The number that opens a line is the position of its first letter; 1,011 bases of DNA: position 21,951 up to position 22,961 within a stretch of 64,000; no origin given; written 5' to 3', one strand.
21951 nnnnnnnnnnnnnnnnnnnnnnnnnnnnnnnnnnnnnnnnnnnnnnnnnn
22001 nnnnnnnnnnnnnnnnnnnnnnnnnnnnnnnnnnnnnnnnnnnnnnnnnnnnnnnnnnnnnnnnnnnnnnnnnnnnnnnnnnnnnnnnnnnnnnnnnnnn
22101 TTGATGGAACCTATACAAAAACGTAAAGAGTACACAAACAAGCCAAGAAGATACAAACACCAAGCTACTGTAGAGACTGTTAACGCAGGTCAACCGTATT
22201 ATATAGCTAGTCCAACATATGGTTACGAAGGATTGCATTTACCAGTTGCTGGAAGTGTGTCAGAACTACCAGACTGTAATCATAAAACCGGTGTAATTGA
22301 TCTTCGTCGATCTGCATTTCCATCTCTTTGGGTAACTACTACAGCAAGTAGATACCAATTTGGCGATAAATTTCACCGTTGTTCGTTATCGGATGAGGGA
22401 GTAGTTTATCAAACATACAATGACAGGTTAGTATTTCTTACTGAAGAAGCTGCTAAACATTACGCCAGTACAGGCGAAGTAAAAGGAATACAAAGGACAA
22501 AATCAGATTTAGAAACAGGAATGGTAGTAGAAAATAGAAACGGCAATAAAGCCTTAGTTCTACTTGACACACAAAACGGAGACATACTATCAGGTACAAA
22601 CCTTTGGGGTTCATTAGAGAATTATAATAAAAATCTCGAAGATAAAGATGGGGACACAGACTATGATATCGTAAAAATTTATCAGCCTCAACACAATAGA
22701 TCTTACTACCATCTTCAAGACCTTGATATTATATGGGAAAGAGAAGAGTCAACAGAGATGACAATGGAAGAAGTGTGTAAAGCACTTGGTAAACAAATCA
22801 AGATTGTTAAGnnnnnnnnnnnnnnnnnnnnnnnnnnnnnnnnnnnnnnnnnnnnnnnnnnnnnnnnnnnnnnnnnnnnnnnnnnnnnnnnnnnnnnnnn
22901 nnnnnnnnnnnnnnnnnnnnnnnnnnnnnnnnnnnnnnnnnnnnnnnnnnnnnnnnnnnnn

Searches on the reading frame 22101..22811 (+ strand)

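Call 3: search_protein_families(library=pfam, proteins=[window:22101-22811:+], max_evalue=1)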
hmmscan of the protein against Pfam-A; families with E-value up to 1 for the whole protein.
window:22101-22811:+ (237 aa): 3 families
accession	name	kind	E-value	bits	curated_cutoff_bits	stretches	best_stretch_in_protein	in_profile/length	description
PF23772.1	Phage_g100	-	0.00053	21.5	27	1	76-122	49-102/105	Phage g100-like protein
PF23258.1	DUF7072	-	0.0047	16.7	27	1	124-155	16-47/66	Domain of unknown function (DUF7072)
PF16067.10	DUF4809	-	0.13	12.6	27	1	78-138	48-105/130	Domain of unknown function (DUF4809)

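Call 4: search_protein_families(library=phrogs, proteins=[window:22101-22811:+], max_evalue=0.01)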
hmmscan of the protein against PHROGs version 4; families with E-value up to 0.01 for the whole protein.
window:22101-22811:+ (237 aa): 1 family
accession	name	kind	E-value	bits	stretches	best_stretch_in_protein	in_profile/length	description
phrog_2978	-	unknown function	0.0063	17.7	0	73-123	45-101/139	-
